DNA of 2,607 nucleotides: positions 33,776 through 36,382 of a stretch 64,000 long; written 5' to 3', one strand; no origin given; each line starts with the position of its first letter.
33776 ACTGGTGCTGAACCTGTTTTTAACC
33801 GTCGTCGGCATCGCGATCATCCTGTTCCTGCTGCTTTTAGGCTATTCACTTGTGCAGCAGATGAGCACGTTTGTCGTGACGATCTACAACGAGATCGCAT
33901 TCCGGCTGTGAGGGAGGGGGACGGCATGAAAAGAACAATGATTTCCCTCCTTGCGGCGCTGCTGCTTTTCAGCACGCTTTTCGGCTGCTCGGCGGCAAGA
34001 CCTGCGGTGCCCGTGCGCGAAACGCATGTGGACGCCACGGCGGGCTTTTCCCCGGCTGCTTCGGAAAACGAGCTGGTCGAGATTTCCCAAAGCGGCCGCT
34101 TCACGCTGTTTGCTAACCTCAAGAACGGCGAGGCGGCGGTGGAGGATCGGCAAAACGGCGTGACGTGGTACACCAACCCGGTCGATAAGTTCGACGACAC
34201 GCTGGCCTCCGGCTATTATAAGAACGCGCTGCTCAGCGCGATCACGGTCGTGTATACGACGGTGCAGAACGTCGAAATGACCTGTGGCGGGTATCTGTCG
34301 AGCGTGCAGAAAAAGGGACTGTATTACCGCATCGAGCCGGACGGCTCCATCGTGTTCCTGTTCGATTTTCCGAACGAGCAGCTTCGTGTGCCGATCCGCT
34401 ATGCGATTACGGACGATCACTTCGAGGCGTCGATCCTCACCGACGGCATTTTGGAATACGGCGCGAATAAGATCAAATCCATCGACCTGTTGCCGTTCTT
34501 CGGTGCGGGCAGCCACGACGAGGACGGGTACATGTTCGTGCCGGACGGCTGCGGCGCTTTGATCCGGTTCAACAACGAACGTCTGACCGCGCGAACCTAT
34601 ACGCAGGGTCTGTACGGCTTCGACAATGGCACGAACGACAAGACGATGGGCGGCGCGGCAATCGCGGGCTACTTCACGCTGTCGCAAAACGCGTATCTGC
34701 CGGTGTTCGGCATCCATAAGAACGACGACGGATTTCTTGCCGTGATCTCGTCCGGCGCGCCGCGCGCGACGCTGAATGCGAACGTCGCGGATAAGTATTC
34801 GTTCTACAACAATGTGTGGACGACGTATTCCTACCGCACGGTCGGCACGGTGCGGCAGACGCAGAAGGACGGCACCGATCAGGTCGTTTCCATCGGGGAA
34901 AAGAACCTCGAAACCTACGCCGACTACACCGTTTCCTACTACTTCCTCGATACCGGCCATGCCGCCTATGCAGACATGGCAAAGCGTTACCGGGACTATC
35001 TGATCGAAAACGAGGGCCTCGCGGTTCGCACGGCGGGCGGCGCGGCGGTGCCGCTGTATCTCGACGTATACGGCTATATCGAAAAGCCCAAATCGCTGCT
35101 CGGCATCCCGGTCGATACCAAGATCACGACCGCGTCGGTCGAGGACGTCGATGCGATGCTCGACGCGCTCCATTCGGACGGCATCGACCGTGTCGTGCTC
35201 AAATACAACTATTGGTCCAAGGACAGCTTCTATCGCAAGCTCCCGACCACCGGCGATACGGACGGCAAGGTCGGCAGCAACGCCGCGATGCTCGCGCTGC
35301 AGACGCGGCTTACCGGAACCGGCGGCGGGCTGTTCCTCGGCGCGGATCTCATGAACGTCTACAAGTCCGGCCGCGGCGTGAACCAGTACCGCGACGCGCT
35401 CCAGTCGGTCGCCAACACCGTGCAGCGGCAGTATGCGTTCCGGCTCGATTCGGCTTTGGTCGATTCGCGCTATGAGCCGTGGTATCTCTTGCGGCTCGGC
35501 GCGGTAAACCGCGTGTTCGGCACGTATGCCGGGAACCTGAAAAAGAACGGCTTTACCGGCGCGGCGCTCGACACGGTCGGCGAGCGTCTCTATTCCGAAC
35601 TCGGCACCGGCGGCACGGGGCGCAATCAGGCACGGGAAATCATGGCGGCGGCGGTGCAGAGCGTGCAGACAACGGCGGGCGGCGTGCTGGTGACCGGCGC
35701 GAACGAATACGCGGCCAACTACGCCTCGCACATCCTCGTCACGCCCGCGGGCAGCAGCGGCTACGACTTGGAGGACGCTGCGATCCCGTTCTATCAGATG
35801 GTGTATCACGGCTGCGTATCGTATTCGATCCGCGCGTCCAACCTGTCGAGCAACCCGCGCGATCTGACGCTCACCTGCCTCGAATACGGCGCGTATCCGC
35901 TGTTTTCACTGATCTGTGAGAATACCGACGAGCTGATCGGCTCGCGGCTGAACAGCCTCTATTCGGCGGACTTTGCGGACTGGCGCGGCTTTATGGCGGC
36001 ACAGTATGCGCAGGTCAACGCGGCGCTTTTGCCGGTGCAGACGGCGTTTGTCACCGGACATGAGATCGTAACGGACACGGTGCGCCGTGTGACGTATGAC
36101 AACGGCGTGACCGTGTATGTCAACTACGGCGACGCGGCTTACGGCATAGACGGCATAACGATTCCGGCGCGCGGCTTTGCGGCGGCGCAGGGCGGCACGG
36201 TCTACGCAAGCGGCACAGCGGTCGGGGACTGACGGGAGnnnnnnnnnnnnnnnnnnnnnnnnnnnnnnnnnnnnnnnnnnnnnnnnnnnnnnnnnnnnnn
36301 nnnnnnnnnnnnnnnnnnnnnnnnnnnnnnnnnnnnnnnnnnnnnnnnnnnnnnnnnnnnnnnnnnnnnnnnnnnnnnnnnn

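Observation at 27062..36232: Six-gene ABC module with unusual extracellular accessories: CBM-SBP giant, NHL/TPR propeller, Yip1 membrane protein and a 768-aa lipoprotein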

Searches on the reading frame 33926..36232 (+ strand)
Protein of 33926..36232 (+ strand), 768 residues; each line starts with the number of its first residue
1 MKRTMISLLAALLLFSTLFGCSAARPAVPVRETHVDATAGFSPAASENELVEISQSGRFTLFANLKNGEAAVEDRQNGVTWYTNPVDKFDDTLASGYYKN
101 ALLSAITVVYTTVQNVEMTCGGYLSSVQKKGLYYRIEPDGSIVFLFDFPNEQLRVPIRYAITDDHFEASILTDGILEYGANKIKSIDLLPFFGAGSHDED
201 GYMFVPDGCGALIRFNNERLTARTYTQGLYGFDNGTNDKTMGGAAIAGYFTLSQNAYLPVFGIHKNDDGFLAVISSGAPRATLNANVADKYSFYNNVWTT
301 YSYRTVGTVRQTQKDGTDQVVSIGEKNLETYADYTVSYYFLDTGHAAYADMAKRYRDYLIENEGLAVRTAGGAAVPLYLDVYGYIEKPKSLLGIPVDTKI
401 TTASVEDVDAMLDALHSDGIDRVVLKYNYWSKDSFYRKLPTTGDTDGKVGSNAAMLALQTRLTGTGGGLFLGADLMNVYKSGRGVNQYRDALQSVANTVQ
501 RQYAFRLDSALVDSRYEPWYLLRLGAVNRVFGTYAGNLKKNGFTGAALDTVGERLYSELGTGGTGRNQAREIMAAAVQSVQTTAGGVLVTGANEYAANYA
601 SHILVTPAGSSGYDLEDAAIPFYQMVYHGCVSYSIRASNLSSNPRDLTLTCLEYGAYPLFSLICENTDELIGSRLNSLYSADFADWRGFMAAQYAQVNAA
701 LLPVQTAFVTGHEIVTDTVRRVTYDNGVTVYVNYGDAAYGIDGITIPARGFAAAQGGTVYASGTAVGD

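Call 4: search_protein_families(library=pfam, proteins=[window:33926-36232:+], max_evalue=0.01)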
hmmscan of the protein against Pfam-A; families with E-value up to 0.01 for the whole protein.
window:33926-36232:+ (768 aa): 1 family
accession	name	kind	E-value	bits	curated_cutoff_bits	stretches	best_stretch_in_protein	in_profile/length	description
PF18952.6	DUF5696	-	1.4e-164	549.4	25.6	1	146-751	15-612/612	Family of unknown function (DUF5696)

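Call 5: search_protein_families(library=ncbifam, proteins=[window:33926-36232:+], max_evalue=0.01)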
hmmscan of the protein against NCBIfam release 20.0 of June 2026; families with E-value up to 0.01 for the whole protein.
window:33926-36232:+ (768 aa): 0 families

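Call 9: search_solved_structures(query=window:33926-36232:+, max_evalue=1)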
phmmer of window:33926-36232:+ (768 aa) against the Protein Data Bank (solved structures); distinct sequences matched with E-value up to 1: 0.
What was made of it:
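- Tried and rejected: DUF5696 gave no hit (call 9).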

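Call 10: find_homologous_proteins(query=window:33926-36232:+, max_evalue=0.00001)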
Query window:33926-36232:+ (768 aa): 136 proteins with E <= 0.00001 among 8000 candidates; the best 120 are listed.
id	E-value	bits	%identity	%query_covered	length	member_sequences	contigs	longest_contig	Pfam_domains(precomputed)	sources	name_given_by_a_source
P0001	0.0e+0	1724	99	100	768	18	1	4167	PF18952.7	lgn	-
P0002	0.0e+0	1293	74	98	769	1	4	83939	PF18952.7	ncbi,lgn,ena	-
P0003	0.0e+0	1278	73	98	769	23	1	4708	PF18952.7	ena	-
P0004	0.0e+0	1277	73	100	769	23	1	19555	PF18952.7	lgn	-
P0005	0.0e+0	1271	72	100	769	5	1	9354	PF18952.7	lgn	-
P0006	0.0e+0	1266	73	100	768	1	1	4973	PF18952.7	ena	-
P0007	0.0e+0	1257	71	100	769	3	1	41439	PF18952.7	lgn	-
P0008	0.0e+0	1254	72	100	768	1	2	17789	PF18952.7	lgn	-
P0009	0.0e+0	1252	73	98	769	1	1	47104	PF18952.7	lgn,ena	-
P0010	0.0e+0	1203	68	100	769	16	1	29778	PF18952.7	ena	-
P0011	0.0e+0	1019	61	97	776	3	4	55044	PF18952.7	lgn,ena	-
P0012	1.2e-297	1007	59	99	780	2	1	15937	PF18952.7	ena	-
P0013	1.7e-296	1003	58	99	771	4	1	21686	PF18952.7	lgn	-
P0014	1.9e-296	1003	58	100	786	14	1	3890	PF18952.7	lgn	-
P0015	2.8e-295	999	58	97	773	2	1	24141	PF18952.7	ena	-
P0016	9.4e-293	991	58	100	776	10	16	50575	PF18952.7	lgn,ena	-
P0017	1.3e-291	987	58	100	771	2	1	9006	PF18952.7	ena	-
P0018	2.1e-291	987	57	100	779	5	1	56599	PF18952.7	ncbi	ncbi:MAG: DUF5696 domain-containing protein [Faecousia sp.]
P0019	6.2e-291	985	58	98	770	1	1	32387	PF18952.7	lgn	-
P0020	6.8e-290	982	58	98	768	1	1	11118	PF18952.7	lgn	-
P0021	1.8e-288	977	55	100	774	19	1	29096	PF18952.7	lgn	-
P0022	3.2e-285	966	57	98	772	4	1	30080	PF18952.7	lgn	-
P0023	4.6e-284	962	57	97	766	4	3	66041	PF18952.7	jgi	-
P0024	6.8e-284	962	56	97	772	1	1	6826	PF18952.7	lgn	-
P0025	4.6e-282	956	57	100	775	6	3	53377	PF18952.7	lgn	-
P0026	5.3e-282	956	57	97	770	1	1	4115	PF18952.7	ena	-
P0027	1.0e-281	955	56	97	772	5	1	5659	PF18952.7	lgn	-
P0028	1.1e-281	955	56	96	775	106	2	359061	PF18952.7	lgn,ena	-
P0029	5.0e-281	952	57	97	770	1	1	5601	PF18952.7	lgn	-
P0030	5.8e-281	952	57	100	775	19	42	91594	PF18952.7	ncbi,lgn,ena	-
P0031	7.7e-281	952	56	99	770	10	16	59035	PF18952.7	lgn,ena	-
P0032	1.5e-280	951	55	100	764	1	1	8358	PF18952.7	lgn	-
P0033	3.6e-280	949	56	97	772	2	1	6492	PF18952.7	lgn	-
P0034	9.1e-280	948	55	100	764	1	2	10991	PF18952.7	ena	-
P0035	9.6e-280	948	55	100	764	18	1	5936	PF18952.7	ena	-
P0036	3.8e-279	946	55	100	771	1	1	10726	PF18952.7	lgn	-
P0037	5.7e-279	945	56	100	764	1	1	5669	PF18952.7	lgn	-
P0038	1.3e-278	944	57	97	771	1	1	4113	PF18952.7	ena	-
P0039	3.2e-278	943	55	100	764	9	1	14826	PF18952.7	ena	-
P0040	1.1e-277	941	56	100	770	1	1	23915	PF18952.7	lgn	-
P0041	1.6e-277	941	55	100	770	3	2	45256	PF18952.7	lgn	-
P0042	3.2e-277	940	55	100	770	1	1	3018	PF18952.7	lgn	-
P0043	4.1e-277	939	56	97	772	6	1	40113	PF18952.7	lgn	-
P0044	5.3e-277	939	55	100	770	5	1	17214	PF18952.7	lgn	-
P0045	6.1e-277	939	55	100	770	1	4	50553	PF18952.7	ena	-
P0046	6.4e-277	939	54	100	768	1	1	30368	PF18952.7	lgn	-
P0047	8.6e-277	938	55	100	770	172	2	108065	PF18952.7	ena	-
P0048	1.5e-276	937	55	97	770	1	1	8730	PF18952.7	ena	-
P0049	1.6e-276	937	55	100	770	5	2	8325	PF18952.7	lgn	-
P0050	2.6e-276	937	55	100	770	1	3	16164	PF18952.7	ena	-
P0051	2.7e-276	937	55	100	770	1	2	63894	PF18952.7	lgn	-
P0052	2.7e-276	937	55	100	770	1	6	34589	PF18952.7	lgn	-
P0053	4.1e-276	936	55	100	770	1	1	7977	PF18952.7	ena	-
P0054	5.1e-275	932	55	100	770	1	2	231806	PF18952.7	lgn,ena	-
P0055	7.1e-275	932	55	95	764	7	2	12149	PF18952.7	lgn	-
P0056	3.0e-274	930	54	96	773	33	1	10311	PF18952.7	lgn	-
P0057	8.0e-274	928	55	100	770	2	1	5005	PF18952.7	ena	-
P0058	1.1e-273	928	55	100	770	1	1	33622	PF18952.7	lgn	-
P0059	1.2e-273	928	55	98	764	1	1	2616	PF18952.7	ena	-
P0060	1.5e-273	928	56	100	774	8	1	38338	PF18952.7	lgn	-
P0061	1.8e-272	924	55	97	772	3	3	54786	PF18952.7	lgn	-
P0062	1.6e-271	921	56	97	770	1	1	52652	PF18952.7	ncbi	-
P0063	1.7e-270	917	56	96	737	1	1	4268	PF18952.7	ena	-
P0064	2.2e-270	917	55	100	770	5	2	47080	PF18952.7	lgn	-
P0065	4.7e-268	909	54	96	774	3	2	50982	PF18952.7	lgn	-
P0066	6.7e-268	909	54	99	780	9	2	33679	PF18952.7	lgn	-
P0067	9.0e-268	908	54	96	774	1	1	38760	PF18952.7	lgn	-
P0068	6.9e-267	906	53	99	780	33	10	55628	PF18952.7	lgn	-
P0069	7.2e-263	892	53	100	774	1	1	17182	PF18952.7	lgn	-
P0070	2.1e-262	891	54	97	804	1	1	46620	PF18952.7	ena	-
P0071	1.0e-260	885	54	100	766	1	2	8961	PF18952.7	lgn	-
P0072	3.7e-259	880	55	97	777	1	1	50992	PF18952.7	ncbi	-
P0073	3.8e-255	867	52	99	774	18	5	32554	PF18952.7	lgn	-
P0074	1.2e-253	862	52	100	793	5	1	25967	PF18952.7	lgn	-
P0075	2.8e-245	834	50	96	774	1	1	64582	PF18952.7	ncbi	-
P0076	4.7e-244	830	51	100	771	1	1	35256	PF18952.7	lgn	-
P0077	6.6e-237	806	49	100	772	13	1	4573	PF18952.7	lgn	-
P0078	1.4e-236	805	49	100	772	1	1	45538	PF18952.7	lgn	-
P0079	3.5e-236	804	49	100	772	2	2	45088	PF18952.7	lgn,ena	-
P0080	3.4e-221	754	47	94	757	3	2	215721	PF18952.7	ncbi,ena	-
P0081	1.6e-218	746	45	98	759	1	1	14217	PF18952.7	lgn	-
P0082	5.6e-217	741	45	98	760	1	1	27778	PF18952.7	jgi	jgi:hypothetical protein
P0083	1.8e-214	732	46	98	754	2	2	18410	PF18952.7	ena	-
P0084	3.7e-214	731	46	98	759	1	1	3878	PF18952.7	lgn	-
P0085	5.5e-214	731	46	99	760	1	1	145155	PF18952.7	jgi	-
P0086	9.7e-212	723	46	94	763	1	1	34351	PF18952.7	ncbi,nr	ncbi:MAG: hypothetical protein EWM47_02750 [Anaerolineaceae bacterium]|nr:MAG: hypothetical protein 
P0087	2.0e-211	722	45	97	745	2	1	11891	PF18952.7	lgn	-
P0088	3.7e-198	678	44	94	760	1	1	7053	PF18952.7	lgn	-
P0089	1.9e-195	669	52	77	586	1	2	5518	PF18952.7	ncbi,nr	ncbi:MAG: DUF5696 domain-containing protein, partial [Clostridia bacterium]|nr:DUF5696 domain-contai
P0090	1.3e-182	627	58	63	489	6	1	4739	PF18952.7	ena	-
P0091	4.1e-181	622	53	69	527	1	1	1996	PF18952.7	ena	-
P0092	5.5e-159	549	58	56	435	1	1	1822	PF18952.7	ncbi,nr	ncbi:MAG: hypothetical protein J6Y95_05755, partial [Lachnospiraceae bacterium]|nr:hypothetical prot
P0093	4.3e-137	476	36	92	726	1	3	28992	PF18952.7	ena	-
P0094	1.9e-131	458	36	94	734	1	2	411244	PF18952.7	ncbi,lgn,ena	-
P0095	3.8e-126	440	35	91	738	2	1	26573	PF18952.7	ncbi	-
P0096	3.4e-125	437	36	92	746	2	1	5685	PF18952.7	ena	-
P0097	1.1e-98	349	32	91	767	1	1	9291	PF18952.7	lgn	-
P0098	3.5e-90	321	31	98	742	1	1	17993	PF18952.7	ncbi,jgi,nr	ncbi:MAG: DUF5696 domain-containing protein [Oscillospiraceae bacterium]|jgi:hypothetical protein|nr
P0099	2.2e-88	315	31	78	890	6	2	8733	PF18952.7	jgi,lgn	-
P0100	9.1e-88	313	29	91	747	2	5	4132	PF18952.7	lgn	-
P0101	1.3e-87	313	31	77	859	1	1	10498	PF18952.7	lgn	-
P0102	1.5e-82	296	30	88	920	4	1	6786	PF18952.7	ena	-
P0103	8.4e-81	290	30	89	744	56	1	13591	PF18952.7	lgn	-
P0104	8.9e-75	270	28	84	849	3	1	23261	PF18952.7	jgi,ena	-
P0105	4.3e-73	265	28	91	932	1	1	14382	PF18952.7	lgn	-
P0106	2.7e-72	262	31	77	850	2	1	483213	PF18952.7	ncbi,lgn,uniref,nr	ncbi:DUF5696 domain-containing protein [Paenibacillus sp. VCA1]|uniref:DUF5696 domain-containing pro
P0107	1.6e-71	260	28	79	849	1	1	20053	PF18952.7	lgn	-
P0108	1.6e-70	256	27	98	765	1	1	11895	PF18952.7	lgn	-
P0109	2.0e-70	256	26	79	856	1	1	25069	PF18952.7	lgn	-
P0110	2.5e-70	256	28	79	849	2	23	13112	PF18952.7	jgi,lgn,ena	-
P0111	4.6e-70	255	30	78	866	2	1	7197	PF18952.7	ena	-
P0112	6.3e-70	254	28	79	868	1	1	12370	PF18952.7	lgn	-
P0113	7.1e-69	251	29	74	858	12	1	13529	PF18952.7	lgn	-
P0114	5.0e-68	248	27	92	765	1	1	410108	PF18952.7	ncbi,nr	ncbi:hypothetical protein EBB07_02715 [Paenibacillaceae bacterium]|nr:hypothetical protein EBB07_027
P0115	2.5e-67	246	28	88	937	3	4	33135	PF18952.7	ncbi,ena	-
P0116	2.0e-66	243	28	96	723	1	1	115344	PF18952.7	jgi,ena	-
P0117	4.6e-65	238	29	85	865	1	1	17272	PF18952.7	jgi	jgi:hypothetical protein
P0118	1.5e-61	227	27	92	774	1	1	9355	PF18952.7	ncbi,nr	ncbi:MAG TPA: DUF5696 domain-containing protein [Bacillales bacterium]|nr:DUF5696 domain-containing 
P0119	4.5e-59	218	29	78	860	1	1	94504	PF18952.7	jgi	jgi:hypothetical protein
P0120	5.1e-58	215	24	98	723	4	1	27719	PF18952.7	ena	-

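Call 13: find_related_loci(query=A1, collection=genome_contigs, flank=10000)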
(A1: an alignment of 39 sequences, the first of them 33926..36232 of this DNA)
Query A1 (768 aa) in genome_contigs; peptide patterns used: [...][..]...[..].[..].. (x = any residue, [..] = any of these).
600 stretches matched a pattern (row limit reached: there are more); 595 encode a relative of the query (tblastn E <= 1e-3); the best 80 are kept; 80 distinct loci.
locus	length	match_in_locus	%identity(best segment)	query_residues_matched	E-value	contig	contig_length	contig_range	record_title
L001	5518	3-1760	52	181-768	0e+0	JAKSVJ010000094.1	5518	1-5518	MAG: Clostridia bacterium isolate Horse_feces356 MAG356_94, whole genome shotgun sequence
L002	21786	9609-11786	44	25-755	0e+0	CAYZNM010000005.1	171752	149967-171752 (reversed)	MAG TPA_asm: uncultured Eubacteriales bacterium isolate SRP242652_co1_111 genome assembly, contig: NODE_47_length_171752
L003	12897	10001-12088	37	53-755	2e-136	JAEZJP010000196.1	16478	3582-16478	MAG: Bacillota bacterium isolate OH_CDB_240 k127_1349403, whole genome shotgun sequence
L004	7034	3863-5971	33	53-765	9e-131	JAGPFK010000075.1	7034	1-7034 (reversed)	MAG: Clostridia bacterium isolate Gw_SlDig_bin_162 Gw_SlDig_22910_length_7034_cov_3.624294, whole genome shotgun sequenc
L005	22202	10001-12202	34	1-751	2e-130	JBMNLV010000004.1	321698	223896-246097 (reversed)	MAG: Christensenellales bacterium isolate SBF912LR0HQ0087 contig_41513, whole genome shotgun sequence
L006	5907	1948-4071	36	37-755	5e-131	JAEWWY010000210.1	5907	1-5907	MAG: Bacillota bacterium isolate OH_SFB_118 k127_1114941, whole genome shotgun sequence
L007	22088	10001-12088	35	53-755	6e-129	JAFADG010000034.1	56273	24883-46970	MAG: Bacillota bacterium isolate OH_SBB_70 k127_360387, whole genome shotgun sequence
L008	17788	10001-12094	36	49-755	2e-123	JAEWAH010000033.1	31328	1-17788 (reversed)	MAG: Bacillota bacterium isolate OH_PBB_200 k127_678838, whole genome shotgun sequence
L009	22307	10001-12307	68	1-768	0e+0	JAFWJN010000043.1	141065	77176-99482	MAG: Clostridia bacterium isolate RGIG5797 Sheep_Ileum-5__c143442, whole genome shotgun sequence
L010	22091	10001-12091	31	53-757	1e-113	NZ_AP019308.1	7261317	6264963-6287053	Paenibacillus baekrokdamisoli strain KCTC 33723 chromosome, complete genome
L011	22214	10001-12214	31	1-757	4e-110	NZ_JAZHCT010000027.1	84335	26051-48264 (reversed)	Paenibacillus sp. IITD108 MBFLFMIA_27, whole genome shotgun sequence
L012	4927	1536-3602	32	53-751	3e-110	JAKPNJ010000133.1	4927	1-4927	MAG: Bacillota bacterium isolate JPAS_metabat.87 k141_308529, whole genome shotgun sequence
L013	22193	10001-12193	31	3-748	2e-109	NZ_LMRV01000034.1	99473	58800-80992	Paenibacillus sp. Soil522 contig_20, whole genome shotgun sequence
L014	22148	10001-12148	31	30-751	4e-109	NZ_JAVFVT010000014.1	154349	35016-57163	Paenibacillus sp. LHD-117 LHD.117_ctg014, whole genome shotgun sequence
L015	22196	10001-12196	29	3-751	2e-105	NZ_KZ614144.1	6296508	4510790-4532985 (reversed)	Paenibacillus castaneae strain DSM 19417 Scaffold1, whole genome shotgun sequence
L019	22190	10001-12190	32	9-757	3e-100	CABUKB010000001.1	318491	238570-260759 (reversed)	MAG TPA_asm: uncultured Ruminococcaceae bacterium isolate MGYG-HGUT-04076 genome assembly, contig: GUT_GENOME255824_1, w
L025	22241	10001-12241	30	1-756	2e-98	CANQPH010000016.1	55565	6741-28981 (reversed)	MAG: uncultured Acetatifactor sp. isolate Lapin-012__bin54 genome assembly, contig: Lapin-012__NODE_1070_length_55565_co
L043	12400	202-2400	29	1-751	4e-87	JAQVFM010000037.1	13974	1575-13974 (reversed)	MAG: Oscillospiraceae bacterium isolate STE_159 NODE_10493_length_13974_cov_3.980212_Sandtown_E, whole genome shotgun se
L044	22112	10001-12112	30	47-757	4e-87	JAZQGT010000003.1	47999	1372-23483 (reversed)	MAG: Faecousia sp. isolate T1900044629_TS20190095.MAGScoT_cleanbin_000075 SGB_1005_k141_80576, whole genome shotgun sequ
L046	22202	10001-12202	28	2-751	5e-85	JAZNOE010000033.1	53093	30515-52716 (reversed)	MAG: Acutalibacteraceae bacterium isolate T1900044652_TS20190118.MAGScoT_cleanbin_000100 SGB_1444_k141_686788, whole gen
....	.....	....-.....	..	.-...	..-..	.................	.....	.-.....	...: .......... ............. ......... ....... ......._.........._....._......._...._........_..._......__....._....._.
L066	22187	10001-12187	29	53-758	2e-77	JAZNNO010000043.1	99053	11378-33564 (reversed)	MAG: Faecousia sp. isolate T1900044654_TS20190120.MAGScoT_cleanbin_000064 SGB_1468_k141_1521671, whole genome shotgun se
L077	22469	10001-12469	30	20-751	2e-74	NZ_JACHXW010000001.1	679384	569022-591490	Paenibacillus endophyticus strain CECT 8234 Ga0372411_01, whole genome shotgun sequence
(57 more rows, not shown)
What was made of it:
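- At least 595 loci in species-representative genomes encode a DUF5696 relative (call 13). At least four genomes carry two copies (call 13).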

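Call 20: predict_structure(alignment_id=A1)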
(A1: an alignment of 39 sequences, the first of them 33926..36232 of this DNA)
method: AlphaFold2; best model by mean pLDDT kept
length: 768 residues; sequences in the alignment: 39
mean_pLDDT: 91.2   pTM: 0.91
mean pLDDT of the five models: 91.2, 90.6, 90.5, 90.0, 89.3
residues with pLDDT >= 90: 577; 70-90: 155; 50-70: 21; < 50: 15
segments of 3 or more residues with pLDDT < 50: 20-22, 240-251
pLDDT, mean of each block of 10 residues (from residue 1): 76 68 65 85 95 97 97 96 95 92 96 90 96 96 97 98 97 95 96 95 96 94 92 71 41 83 97 96 95 96 85 75 81 96 96 98 94 94 92 89 97 97 96 91 92 97 95 93 88 84 76 84 93 96 94 89 89 95 94 94 94 92 97 95 94 97 93 87 95 97 97 96 98 97 96 96 87
secondary structure, 60 per line:
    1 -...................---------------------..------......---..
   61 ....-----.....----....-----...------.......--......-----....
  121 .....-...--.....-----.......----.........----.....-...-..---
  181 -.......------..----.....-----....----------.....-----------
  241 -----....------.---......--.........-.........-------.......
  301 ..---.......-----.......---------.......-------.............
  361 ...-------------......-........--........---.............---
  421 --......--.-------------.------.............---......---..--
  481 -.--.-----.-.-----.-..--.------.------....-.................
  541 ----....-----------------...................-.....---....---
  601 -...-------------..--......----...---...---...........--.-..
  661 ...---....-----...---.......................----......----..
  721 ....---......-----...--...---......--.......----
elements in order (helices of 4 or more, strands of 3 or more residues): H2-20 E50-55 E59-64 E70-74 E79-82 H97-103 E106-111 E117-121 H122-125 E132-136 E142-148 E153-161 E166-170 E182-188 E201-205 E211-214 E225-229 H246-249 E260-265 E268-276 E281-286 E294-302 E306-312 E318-324 E334-340 H348-363 E377-382 E384-391 E394-401 H405-417 E423-428 H452-464 E468-473 E519-522 H524-540 E545-548 H566-584 E586-590 H594-597 E602-604 H622-627 E632-634 H644-654 E659-663 H667-670 H683-704 E709-714 E719-724 E728-733 E739-741 E744-746 E750-755 E758-764
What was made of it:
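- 33926..36232 (+): DUF5696 lipoprotein (768 aa) with a GH129/GH101-like fold: N-terminal sandwich, (beta/alpha)8 barrel, C-terminal sandwich. Model pLDDT 91 (call 20).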
